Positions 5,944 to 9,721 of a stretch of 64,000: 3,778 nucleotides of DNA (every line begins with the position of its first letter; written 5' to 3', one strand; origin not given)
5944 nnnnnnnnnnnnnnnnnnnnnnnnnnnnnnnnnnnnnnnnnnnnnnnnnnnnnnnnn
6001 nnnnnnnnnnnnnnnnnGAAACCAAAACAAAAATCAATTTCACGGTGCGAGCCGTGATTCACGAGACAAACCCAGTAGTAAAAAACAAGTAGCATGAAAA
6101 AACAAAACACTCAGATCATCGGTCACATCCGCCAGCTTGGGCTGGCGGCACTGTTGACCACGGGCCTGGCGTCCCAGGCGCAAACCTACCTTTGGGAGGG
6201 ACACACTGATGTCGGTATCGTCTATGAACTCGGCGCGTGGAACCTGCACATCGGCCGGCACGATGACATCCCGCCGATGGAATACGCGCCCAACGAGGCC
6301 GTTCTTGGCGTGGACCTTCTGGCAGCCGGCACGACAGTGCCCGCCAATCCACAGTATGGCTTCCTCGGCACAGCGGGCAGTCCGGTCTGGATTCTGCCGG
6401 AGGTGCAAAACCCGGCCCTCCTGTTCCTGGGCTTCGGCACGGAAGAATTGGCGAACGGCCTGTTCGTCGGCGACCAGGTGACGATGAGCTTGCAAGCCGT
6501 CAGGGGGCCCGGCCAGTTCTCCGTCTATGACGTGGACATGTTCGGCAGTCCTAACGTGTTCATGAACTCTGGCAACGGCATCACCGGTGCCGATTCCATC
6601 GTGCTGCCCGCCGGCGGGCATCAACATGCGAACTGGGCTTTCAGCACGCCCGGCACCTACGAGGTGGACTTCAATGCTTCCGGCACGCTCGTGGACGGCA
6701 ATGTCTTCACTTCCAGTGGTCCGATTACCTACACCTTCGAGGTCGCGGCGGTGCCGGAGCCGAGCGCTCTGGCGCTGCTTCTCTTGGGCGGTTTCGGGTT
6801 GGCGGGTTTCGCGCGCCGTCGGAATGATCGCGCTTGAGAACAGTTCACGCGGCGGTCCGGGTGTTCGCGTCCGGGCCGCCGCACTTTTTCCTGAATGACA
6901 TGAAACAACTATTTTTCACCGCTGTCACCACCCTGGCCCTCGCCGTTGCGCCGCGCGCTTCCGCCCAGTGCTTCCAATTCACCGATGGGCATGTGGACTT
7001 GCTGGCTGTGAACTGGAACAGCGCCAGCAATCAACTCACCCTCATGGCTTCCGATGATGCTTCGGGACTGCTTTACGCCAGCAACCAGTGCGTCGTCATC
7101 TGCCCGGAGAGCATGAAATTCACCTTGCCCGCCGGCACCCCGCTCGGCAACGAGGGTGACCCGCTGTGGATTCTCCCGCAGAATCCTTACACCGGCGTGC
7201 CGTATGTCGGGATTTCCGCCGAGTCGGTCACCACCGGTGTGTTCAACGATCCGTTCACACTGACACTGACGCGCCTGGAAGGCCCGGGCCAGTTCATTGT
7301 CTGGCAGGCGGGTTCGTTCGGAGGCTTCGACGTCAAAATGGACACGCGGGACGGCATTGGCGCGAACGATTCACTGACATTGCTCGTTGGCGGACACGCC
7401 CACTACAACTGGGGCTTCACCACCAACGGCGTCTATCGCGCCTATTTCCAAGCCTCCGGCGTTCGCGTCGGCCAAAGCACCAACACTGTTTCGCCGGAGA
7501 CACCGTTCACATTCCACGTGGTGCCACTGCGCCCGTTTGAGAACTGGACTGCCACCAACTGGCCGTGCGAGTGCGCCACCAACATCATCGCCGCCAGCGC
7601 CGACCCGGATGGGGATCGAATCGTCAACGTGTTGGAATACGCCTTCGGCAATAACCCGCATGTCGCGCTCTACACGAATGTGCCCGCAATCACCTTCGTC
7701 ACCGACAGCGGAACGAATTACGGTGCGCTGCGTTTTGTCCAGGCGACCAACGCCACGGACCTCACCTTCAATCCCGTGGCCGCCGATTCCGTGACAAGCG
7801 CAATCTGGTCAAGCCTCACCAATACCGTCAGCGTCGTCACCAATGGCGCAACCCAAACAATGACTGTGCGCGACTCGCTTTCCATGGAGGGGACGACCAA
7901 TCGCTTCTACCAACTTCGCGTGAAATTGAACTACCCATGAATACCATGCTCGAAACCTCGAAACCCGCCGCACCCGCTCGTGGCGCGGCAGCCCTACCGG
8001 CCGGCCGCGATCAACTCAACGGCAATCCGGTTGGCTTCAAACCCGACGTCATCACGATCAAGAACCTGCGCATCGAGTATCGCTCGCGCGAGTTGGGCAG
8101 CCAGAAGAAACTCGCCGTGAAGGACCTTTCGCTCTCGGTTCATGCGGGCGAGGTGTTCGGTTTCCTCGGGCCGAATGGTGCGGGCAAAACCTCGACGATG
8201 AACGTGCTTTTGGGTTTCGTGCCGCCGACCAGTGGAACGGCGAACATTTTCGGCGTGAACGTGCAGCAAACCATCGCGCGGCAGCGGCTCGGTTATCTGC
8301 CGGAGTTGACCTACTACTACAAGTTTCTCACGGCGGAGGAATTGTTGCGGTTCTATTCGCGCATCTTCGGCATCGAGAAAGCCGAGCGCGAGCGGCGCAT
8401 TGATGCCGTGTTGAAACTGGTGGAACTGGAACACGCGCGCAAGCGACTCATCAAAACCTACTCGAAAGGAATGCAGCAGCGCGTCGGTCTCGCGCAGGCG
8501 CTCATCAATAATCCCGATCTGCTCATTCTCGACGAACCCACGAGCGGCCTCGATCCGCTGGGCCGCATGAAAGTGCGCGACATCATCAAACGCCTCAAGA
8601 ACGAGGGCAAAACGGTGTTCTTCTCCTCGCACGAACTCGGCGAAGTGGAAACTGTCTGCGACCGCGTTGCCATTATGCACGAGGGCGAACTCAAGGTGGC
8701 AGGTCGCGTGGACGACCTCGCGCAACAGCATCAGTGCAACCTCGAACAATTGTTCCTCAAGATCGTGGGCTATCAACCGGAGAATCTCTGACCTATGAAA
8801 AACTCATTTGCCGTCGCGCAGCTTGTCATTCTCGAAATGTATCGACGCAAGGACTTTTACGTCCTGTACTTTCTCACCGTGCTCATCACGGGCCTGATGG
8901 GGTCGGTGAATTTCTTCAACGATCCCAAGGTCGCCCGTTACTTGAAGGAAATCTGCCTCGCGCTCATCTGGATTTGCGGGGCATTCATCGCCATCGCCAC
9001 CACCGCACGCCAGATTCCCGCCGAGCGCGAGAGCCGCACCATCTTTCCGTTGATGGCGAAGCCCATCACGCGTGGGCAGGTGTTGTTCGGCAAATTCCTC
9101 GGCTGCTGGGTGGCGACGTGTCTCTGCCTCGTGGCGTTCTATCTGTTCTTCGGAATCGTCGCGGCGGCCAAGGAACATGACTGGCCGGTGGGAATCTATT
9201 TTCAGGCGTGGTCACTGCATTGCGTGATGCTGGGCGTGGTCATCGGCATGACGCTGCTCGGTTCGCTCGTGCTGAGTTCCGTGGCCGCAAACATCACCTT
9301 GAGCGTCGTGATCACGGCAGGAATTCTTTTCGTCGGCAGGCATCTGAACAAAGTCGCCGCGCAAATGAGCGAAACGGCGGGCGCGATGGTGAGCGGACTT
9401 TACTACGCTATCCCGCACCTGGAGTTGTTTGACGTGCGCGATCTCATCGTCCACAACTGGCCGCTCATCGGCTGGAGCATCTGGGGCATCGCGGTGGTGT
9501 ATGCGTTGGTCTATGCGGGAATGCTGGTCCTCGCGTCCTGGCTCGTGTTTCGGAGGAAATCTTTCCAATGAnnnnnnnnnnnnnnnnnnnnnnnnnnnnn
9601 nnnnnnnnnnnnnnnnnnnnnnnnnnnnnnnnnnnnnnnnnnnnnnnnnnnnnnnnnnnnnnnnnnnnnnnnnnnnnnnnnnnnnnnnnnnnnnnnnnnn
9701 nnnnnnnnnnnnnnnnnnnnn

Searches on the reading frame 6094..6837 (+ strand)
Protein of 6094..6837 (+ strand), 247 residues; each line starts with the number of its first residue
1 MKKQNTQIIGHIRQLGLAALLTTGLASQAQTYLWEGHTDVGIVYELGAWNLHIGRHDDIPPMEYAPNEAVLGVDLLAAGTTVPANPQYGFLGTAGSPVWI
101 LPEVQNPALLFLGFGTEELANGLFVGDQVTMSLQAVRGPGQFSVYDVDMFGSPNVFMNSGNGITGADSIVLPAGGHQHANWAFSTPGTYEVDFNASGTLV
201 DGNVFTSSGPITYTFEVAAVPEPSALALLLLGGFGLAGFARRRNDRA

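Call 4: search_protein_families(library=pfam, proteins=[window:6094-6837:+], max_evalue=0.01)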
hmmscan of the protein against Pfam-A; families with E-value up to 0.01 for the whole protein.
window:6094-6837:+ (247 aa): 1 family
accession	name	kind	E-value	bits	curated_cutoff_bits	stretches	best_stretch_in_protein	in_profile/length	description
PF07589.16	PEP-CTERM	-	3.5e-06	27.3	20.7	1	219-243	1-23/24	PEP-CTERM motif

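Call 6: search_protein_families(library=ncbifam, proteins=[window:6094-6837:+], max_evalue=0.01)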
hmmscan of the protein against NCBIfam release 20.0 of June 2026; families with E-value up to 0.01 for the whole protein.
window:6094-6837:+ (247 aa): 15 families
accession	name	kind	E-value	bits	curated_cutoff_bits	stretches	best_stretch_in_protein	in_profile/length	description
NF038134.1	choice_anch_M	domain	9.4e-43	146.4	55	1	35-217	4-184/184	choice-of-anchor M domain-containing protein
TIGR03773.1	anch_rpt_wall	hypoth_equivalog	1.6e-33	116.4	190.3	1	29-217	256-439/516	TIGR03773 family transporter-associated surface protein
TIGR03772.1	anch_rpt_subst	equivalog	1.7e-18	66.5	350.45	2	128-219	124-220/486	anchored repeat ABC transporter, substrate-binding protein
TIGR03769.1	P_ac_wall_RPT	domain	3e-15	56.5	30.9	1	175-217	1-41/41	TIGR03769 domain-containing protein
NF033554.9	floc_PepA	equivalog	2.6e-08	34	80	1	148-243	180-260/261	flocculation-associated PEP-CTERM protein PepA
NF038126.1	PEP_CTERM_FxDxF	subfamily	3.9e-07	30.5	50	1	199-243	120-164/165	FxDxF family PEP-CTERM protein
NF038129.1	PEP_NF038129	equivalog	2.6e-06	27.4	65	1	196-243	147-193/194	NF038129 family PEP-CTERM protein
NF038124.1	PEP_CTERM_TLD_A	exception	1.2e-05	25.1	100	1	182-243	170-234/235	PEP_CTERM-anchored TLD domain-containing protein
TIGR02595.1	PEP_CTERM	domain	1.6e-05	25.4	16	1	220-243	1-23/24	PEP-CTERM sorting domain-containing protein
NF035944.1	PEPxxWA-CTERM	domain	3.8e-05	23.5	35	1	220-243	1-23/24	PEPxxWA-CTERM sorting domain-containing protein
NF038120.1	PEP_CTERM_QFxxD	subfamily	0.00046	20.1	80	1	216-242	189-215/215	NF038120 family PEP-CTERM protein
NF038125.1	PEP_CTERM_THxN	subfamily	0.0011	18.6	85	1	207-243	213-246/246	THxN family PEP-CTERM protein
NF038118.1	PEP_CTERM_CCXG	equivalog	0.0016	18.2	90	1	216-243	172-199/199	CCXG family PEP-CTERM protein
NF038130.1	PEP_NF038130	equivalog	0.0057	16.3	60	1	212-236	254-280/283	NF038130 family PEP-CTERM protein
NF041927.1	Xrt_dep_XDP1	equivalog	0.0091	16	125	0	218-243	217-242/242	exosortase-dependent surface protein XDP1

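Call 27: search_solved_structures(query=window:6094-6837:+, max_evalue=1)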
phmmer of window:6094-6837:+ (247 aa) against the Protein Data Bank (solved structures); distinct sequences matched with E-value up to 1: 12.
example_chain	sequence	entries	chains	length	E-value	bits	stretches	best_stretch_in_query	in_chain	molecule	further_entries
3wia_A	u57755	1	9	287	0.39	13.2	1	125-191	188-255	Nitrite reductase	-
9kvl_A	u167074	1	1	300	0.39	13.2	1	125-191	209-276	Copper-containing nitrite reductase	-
3wkp_A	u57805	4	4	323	0.44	13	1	125-191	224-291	Nitrite reductase | Copper-containing nitrite reductase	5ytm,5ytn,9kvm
9kwt_A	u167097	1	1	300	0.44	13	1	125-191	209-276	Copper-containing nitrite reductase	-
9kwu_A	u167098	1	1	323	0.45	13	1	125-191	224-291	Copper-containing nitrite reductase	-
9kws_A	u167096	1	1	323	0.48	12.9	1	125-191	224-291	Copper-containing nitrite reductase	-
3wkq_A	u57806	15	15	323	0.48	12.9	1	125-191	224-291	Nitrite reductase | Copper-containing nitrite reductase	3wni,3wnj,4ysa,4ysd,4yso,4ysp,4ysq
9kwv_A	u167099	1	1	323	0.48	12.9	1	125-191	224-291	Copper-containing nitrite reductase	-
3wi9_A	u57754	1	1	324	0.48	12.9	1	125-191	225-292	Nitrite reductase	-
3x1n_A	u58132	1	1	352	0.51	12.8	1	125-191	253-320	Nitrite reductase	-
3x1e_A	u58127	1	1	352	0.55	12.7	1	125-191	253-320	Nitrite reductase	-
3x1f_A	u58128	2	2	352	0.61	12.6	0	125-191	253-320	Nitrite reductase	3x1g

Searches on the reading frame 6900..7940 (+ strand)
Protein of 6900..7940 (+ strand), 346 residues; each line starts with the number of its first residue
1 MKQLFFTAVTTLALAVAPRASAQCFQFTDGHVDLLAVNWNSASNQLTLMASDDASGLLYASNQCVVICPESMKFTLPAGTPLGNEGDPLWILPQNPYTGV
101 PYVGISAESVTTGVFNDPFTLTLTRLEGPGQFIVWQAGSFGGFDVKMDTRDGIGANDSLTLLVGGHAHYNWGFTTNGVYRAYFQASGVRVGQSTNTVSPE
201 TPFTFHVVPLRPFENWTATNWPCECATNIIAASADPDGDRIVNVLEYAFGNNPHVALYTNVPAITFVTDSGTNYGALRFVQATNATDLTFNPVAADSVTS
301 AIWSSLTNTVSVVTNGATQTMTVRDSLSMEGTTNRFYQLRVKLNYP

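Call 4: search_protein_families(library=pfam, proteins=[window:6900-7940:+], max_evalue=0.01)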
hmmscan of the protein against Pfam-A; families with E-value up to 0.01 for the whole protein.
window:6900-7940:+ (346 aa): 0 families

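Call 6: search_protein_families(library=ncbifam, proteins=[window:6900-7940:+], max_evalue=0.01)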
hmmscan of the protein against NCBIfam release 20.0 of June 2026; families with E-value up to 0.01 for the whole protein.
window:6900-7940:+ (346 aa): 4 families
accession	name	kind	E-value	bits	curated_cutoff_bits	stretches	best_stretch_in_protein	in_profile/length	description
NF038134.1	choice_anch_M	domain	9.9e-32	110.5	55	1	27-207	2-184/184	choice-of-anchor M domain-containing protein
TIGR03773.1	anch_rpt_wall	hypoth_equivalog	2.2e-22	79.7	190.3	1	46-192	276-424/516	TIGR03773 family transporter-associated surface protein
TIGR03772.1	anch_rpt_subst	equivalog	6.2e-12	44.9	350.45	1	120-192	126-203/486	anchored repeat ABC transporter, substrate-binding protein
TIGR03769.1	P_ac_wall_RPT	domain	5.2e-07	30.1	30.9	1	165-207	1-41/41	TIGR03769 domain-containing protein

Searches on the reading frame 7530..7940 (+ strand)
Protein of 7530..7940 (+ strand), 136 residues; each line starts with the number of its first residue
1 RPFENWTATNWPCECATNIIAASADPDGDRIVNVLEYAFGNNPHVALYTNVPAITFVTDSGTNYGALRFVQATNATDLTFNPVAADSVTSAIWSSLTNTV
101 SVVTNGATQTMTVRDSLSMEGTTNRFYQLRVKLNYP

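Call 41: search_protein_families(library=pfam, proteins=[window:7530-7940:+], max_evalue=10)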
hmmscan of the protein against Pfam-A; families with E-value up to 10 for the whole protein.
window:7530-7940:+ (136 aa): 0 families

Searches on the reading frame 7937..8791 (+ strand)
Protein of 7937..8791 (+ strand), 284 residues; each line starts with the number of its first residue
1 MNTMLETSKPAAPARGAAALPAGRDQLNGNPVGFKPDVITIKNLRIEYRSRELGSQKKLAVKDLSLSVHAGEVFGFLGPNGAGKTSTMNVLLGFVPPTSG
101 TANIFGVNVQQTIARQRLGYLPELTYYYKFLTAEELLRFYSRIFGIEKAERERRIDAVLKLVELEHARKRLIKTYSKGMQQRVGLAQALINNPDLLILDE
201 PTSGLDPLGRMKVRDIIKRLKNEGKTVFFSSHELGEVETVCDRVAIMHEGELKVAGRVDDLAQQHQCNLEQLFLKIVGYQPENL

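Call 4: search_protein_families(library=pfam, proteins=[window:7937-8791:+], max_evalue=0.01)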
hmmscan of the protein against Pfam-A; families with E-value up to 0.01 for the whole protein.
window:7937-8791:+ (284 aa): 2 families
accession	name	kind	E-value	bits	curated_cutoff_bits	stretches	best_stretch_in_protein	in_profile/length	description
PF00005.33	ABC_tran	-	2.1e-32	113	25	1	61-203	1-137/137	ABC transporter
PF13304.12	AAA_21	-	7.7e-13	49.6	27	1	146-236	208-302/304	AAA domain, putative AbiEii toxin, Type IV TA system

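Call 6: search_protein_families(library=ncbifam, proteins=[window:7937-8791:+], max_evalue=0.01)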
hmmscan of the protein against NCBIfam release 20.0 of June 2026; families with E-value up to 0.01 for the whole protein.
window:7937-8791:+ (284 aa): 192 families (the best 25 are shown)
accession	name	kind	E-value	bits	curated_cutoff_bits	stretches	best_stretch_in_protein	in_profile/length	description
TIGR01188.1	drrA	subfamily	9.1e-67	225.5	312.45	1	58-264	6-214/302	daunorubicin resistance ABC transporter, ATP-binding protein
TIGR03522.1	GldA_ABC_ATP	equivalog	1.6e-59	201.8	402.6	1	55-268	14-226/301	gliding motility-associated ABC transporter ATP-binding subunit GldA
TIGR03740.1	galliderm_ABC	subfamily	2.8e-55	187.4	309.75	1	56-277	11-222/223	lantibiotic protection ABC transporter ATP-binding subunit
NF033858.1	ABC2_perm_RbbA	equivalog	4.1e-54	183.8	1050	1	59-277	280-501/909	ribosome-associated ATPase/putative transporter RbbA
NF010060.0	PRK13537.1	equivalog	1.3e-49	168.8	521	1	45-263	15-235/314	nodulation factor ABC transporter ATP-binding protein NodI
NF010059.0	PRK13536.1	equivalog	1.3e-47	162.2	549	1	41-268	39-269/342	nodulation factor ABC transporter ATP-binding protein NodI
TIGR01288.1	nodI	equivalog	4.3e-46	157.3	424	1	56-269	15-231/303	nodulation factor ABC transporter ATP-binding protein NodI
TIGR04406.1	LPS_export_lptB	equivalog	2.5e-42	144.8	240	1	56-267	12-228/239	LPS export ABC transporter ATP-binding protein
TIGR01186.1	proV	subfamily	3.2e-40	138.3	326.6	1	57-263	5-219/363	betaine/proline/choline family ABC transporter ATP-binding protein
TIGR03864.1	PQQ_ABC_ATP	hypoth_equivalog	3.4e-40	138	302.25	1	57-275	13-234/236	ABC transporter, ATP-binding subunit, PQQ-dependent alcohol dehydrogenase system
TIGR04521.1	ECF_ATPase_2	equivalog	9.5e-38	129.9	330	1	39-271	1-241/279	energy-coupling factor transporter ATPase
TIGR01257.1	rim_protein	equivalog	1.5e-36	124.9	4012.85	1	55-263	1949-2159/2272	rim ABC transporter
NF047565.1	PSM_export_PmtA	equivalog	2.2e-35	122.3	350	1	56-266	12-220/282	phenol-soluble modulin export ABC transporter ATP-binding protein PmtA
NF008144.0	PRK10895.1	equivalog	5.1e-35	121.1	381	1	58-267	16-230/241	LPS export ABC transporter ATP-binding protein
TIGR03258.1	PhnT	equivalog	7.8e-35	120.5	499.15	1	40-264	10-230/359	2-aminoethylphosphonate ABC transport system ATP-binding subunit PhnT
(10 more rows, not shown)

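Call 38: search_solved_structures(query=window:7937-8791:+, max_evalue=1e-30)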
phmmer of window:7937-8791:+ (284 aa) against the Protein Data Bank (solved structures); distinct sequences matched with E-value up to 1e-30: 68 (the best 60 are shown).
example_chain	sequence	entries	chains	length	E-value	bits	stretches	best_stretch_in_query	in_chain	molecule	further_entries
7w01_A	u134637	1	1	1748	5.1e-78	265.9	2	57-261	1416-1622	Phospholipid-transporting ATPase ABCA3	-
7w02_A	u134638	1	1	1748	3.5e-77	263.1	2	57-261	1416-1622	Phospholipid-transporting ATPase ABCA3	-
7lkp_A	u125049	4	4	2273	4.6e-72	246.4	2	60-256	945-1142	Retinal-specific phospholipid-transporting ATPase ABCA4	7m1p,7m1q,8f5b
7e7i_A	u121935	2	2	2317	4.9e-72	246.3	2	60-256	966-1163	Retinal-specific phospholipid-transporting ATPase ABCA4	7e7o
7lkz_A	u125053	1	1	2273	3.2e-71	243.6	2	60-256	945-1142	Retinal-specific phospholipid-transporting ATPase ABCA4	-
7e7q_A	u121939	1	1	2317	3.4e-71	243.5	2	60-256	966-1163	Retinal-specific phospholipid-transporting ATPase ABCA4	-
7tby_A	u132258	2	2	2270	6.1e-68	232.9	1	56-256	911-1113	ATP-binding cassette, sub-family A (ABC1), member 1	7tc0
7tdt_A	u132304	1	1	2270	6.1e-68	232.9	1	56-256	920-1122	Phospholipid-transporting ATPase ABCA1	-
7tbz_A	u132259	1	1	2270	6.1e-68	232.9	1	56-256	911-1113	ATP-binding cassette, sub-family A (ABC1), member 1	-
5xjy_A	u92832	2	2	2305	6.4e-68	232.8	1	56-256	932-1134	ATP-binding cassette sub-family A member 1 | Phospholipid-transporting ATPase ABCA1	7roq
7tbw_A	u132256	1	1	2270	4.2e-67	230.1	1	56-256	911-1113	ATP-binding cassette, sub-family A (ABC1), member 1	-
8edw_A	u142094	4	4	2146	1.5e-66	228.3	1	51-256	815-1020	Phospholipid-transporting ATPase ABCA7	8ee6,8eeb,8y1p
8eop_A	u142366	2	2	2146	1e-65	225.6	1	51-256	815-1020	Phospholipid-transporting ATPase ABCA7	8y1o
1vpl_A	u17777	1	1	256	5.8e-49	170.6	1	57-277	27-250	ABC transporter, ATP-binding protein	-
7o0y_B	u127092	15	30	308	1.4e-44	156.3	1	51-262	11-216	Probable ABC transporter ATP-binding protein NosF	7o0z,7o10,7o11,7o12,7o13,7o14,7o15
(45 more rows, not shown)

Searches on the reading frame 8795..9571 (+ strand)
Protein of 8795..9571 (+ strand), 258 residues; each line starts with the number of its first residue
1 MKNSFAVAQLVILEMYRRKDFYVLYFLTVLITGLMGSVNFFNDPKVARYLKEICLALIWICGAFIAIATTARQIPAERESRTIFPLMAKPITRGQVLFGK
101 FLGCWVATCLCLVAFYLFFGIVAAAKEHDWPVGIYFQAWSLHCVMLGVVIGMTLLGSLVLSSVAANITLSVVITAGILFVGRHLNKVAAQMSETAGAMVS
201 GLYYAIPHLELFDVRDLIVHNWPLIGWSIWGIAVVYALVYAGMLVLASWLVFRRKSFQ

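Call 4: search_protein_families(library=pfam, proteins=[window:8795-9571:+], max_evalue=0.01)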
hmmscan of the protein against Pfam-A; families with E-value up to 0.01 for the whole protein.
window:8795-9571:+ (258 aa): 4 families
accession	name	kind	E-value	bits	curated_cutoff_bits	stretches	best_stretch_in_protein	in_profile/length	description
PF12679.13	ABC2_membrane_2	-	2.8e-14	53.5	27.2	1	39-189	72-203/283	ABC-2 family transporter protein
PF12730.13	ABC2_membrane_4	-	9.1e-07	29.5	27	1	17-180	10-178/179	ABC-2 family transporter protein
PF12698.13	ABC2_membrane_3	-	1.4e-05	24.8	31.6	1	45-180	155-287/347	ABC-2 family transporter protein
PF13346.12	ABC2_membrane_5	-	0.0072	16.3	25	0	57-170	38-154/205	ABC-2 family transporter protein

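Call 6: search_protein_families(library=ncbifam, proteins=[window:8795-9571:+], max_evalue=0.01)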
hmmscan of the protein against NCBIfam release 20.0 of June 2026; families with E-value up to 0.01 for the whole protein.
window:8795-9571:+ (258 aa): 2 families
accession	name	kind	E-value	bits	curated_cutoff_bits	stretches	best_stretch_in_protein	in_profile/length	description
NF038293.1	permease_SagH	equivalog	6.9e-06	25.1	450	1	64-175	190-298/370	SagH family ABC transporter permease subunit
TIGR03518.1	ABC_perm_GldF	equivalog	7e-05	22.9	288.5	1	63-190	62-188/240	gliding motility-associated ABC transporter permease subunit GldF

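Call 37: search_solved_structures(query=window:8795-9571:+, max_evalue=10)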
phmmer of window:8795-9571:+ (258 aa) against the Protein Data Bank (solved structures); distinct sequences matched with E-value up to 10: 1.
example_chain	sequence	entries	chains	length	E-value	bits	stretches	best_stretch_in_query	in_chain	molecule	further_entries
4edl_A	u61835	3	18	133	1.7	11.5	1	168-206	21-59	Beta-parvin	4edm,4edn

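Call 78: search_solved_structures(query=A7, max_evalue=10)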
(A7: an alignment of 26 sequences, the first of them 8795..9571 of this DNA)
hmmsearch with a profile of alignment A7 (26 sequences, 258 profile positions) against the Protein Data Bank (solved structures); distinct sequences matched with E-value up to 10: 1.
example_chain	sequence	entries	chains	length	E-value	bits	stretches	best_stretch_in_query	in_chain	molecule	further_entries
7o0y_D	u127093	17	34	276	0.00098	22.2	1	64-160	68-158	Probable ABC transporter permease protein NosY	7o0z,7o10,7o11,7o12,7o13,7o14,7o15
